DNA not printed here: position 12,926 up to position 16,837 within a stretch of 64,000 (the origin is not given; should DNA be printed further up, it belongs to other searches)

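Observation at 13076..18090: Secreted 1203-aa AMIN-like/TPR protein coupled to a MotB plus an Asp-less pseudo-MotB: candidate undescribed periplasmic stator scaffold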

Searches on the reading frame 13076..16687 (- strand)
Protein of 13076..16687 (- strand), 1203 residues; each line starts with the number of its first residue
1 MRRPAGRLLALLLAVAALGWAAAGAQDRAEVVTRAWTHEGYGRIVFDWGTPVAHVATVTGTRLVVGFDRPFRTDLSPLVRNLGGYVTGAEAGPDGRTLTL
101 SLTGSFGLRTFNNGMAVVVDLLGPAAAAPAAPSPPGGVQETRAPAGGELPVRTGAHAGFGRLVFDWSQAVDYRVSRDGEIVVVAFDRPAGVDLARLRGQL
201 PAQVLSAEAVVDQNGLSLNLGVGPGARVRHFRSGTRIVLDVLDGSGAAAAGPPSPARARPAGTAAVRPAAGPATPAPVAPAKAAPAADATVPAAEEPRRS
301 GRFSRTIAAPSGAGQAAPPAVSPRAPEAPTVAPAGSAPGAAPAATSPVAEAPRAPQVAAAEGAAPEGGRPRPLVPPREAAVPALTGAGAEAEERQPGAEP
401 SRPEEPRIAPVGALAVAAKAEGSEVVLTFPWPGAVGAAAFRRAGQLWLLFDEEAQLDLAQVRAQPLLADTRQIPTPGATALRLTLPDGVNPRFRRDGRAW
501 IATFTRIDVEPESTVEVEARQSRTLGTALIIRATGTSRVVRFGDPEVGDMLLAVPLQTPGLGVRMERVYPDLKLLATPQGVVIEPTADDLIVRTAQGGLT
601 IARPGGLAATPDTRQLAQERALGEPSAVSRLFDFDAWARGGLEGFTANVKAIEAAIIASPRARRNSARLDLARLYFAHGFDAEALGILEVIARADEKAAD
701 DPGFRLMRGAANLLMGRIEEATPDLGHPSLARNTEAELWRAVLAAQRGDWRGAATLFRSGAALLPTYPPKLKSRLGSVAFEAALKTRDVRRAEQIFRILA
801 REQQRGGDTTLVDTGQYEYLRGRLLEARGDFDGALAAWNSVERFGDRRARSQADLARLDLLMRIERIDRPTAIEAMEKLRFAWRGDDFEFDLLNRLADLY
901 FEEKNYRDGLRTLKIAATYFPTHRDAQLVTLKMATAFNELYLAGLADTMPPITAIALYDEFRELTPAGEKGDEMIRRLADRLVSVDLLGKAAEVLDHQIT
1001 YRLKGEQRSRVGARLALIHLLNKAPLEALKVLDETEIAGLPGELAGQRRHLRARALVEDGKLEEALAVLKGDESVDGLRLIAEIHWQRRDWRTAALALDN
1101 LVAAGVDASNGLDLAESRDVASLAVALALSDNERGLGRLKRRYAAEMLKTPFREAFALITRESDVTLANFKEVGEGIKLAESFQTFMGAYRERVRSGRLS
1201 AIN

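Call 4: search_protein_families(library=pfam, proteins=[window:13076-16687:-], max_evalue=0.1)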
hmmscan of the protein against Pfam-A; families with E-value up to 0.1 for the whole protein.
window:13076-16687:- (1203 aa): 7 families
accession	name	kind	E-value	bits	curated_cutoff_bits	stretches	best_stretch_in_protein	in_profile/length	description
PF07719.23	TPR_2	-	0.0011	19.3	27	0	819-839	5-25/34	Tetratricopeptide repeat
PF13432.12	TPR_16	-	0.0019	19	32.7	1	781-839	5-54/65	Tetratricopeptide repeat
PF24837.1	AMIN-like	-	0.002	18.7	27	1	151-178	6-36/129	AMIN-like domain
PF14559.12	TPR_19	-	0.0099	16.6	25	0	667-697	27-57/68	Tetratricopeptide repeat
PF13428.12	TPR_14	-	0.054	14.6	23.5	0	736-768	3-35/44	Tetratricopeptide repeat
PF12895.13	ANAPC3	-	0.059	14.1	27.2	0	1015-1070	29-80/82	Anaphase-promoting complex, cyclosome, subunit 3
PF00515.34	TPR_1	-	0.069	13.4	27.8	0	891-908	2-19/34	Tetratricopeptide repeat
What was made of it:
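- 13208..14785 (-): TPR-like alpha-superhelix (residues ~635-1160, about 29 helices). Weak Pfam TPR hits (call 4).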

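Call 5: search_protein_families(library=ncbifam, proteins=[window:13076-16687:-], max_evalue=0.1)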
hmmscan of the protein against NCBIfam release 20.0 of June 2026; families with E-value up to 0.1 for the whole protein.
window:13076-16687:- (1203 aa): 3 families
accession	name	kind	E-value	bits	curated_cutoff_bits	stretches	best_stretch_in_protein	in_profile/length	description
NF052415.1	T3SS_chap_SctY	equivalog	0.0042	17.6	70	0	666-722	41-97/106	type III secretion apparatus assembly chaperone SctY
NF047373.1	BB0259_flg_lyt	exception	0.09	11.5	234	0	733-930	208-399/705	flagellar assembly lytic transglycosylase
TIGR02795.1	tol_pal_ybgF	equivalog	0.093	13.3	90.1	0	896-940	45-89/119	tol-pal system protein YbgF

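Call 6: find_encoding_contigs(protein=window:13076-16687:-, flank=10000, max_places=4)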
Protein window:13076-16687:- (1203 aa): 1 contig read that carries it; 1 place shown.
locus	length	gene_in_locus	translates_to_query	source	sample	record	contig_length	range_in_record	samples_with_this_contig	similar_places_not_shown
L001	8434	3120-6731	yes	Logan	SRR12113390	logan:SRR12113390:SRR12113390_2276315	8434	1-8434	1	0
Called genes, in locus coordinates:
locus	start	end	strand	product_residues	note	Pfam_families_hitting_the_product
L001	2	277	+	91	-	?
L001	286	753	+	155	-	PF20072:DUF6468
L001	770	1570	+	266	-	PF03448:MgtE_N (weak)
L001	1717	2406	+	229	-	-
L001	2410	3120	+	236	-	PF13677:MotB_plug, PF00691:OmpA (weak)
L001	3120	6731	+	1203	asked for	-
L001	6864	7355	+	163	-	PF02675:AdoMet_dc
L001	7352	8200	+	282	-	PF17284:Spermine_synt_N, PF01564:Spermine_synth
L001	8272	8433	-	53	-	?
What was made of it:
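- Checked: An independent gene call on a public contig gives the same five genes (call 6).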

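Call 7: find_homologous_proteins(query=window:13076-16687:-)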
Query window:13076-16687:- (1203 aa): 116 proteins with E <= 0.001 among 8000 candidates.
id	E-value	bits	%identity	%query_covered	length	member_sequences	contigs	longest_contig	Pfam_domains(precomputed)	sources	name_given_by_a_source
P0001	0.0e+0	2600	100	100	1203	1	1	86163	-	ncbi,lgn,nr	ncbi:MAG: hypothetical protein HY521_03640 [Proteobacteria bacterium]|nr:hypothetical protein [Pseud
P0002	3.5e-228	779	42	65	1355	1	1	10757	PF12895.14,PF07719.24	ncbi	ncbi:MAG: tetratricopeptide repeat protein [Rhodospirillales bacterium]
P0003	1.2e-219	750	31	26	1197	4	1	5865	PF06287.18,PF07719.24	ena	-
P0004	4.1e-212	725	45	20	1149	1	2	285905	-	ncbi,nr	ncbi:MAG: tetratricopeptide repeat protein [Hyphomicrobiales bacterium]|nr:tetratricopeptide repeat 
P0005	3.2e-210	719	40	65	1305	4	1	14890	PF14559.13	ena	-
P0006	4.1e-205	702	41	65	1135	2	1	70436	PF13176.13,PF13432.13,PF13428.13,PF07719.24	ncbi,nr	ncbi:MAG: tetratricopeptide repeat protein, partial [Rhodospirillales bacterium]|nr:tetratricopeptid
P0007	2.6e-204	699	38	97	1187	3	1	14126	-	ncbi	-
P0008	3.0e-197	676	39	65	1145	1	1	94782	PF13176.13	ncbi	-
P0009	1.1e-193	664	37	97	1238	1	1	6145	-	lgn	-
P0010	8.2e-189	648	40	65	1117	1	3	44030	-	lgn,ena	-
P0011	1.0e-187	644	40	64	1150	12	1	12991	-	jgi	-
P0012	1.6e-185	637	38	65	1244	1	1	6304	-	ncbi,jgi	jgi:hypothetical protein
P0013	2.3e-180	620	35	87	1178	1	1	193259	-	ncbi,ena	-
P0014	3.0e-177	610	36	78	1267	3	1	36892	PF13432.13,PF07719.24,PF13174.13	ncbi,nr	ncbi:MAG: hypothetical protein HOL85_18185 [Rhodospirillaceae bacterium]|nr:hypothetical protein [Rh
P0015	3.6e-177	610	36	98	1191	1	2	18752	-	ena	-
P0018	5.6e-167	576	38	65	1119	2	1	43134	PF24837.2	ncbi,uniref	ncbi:tetratricopeptide repeat protein [Phaeospirillum tilakii]|uniref:Tetratricopeptide repeat prote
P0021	2.3e-164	567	33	97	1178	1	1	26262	PF14559.13,PF24837.2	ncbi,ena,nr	ncbi:MAG TPA: tetratricopeptide repeat protein [Azospirillaceae bacterium]|nr:tetratricopeptide repe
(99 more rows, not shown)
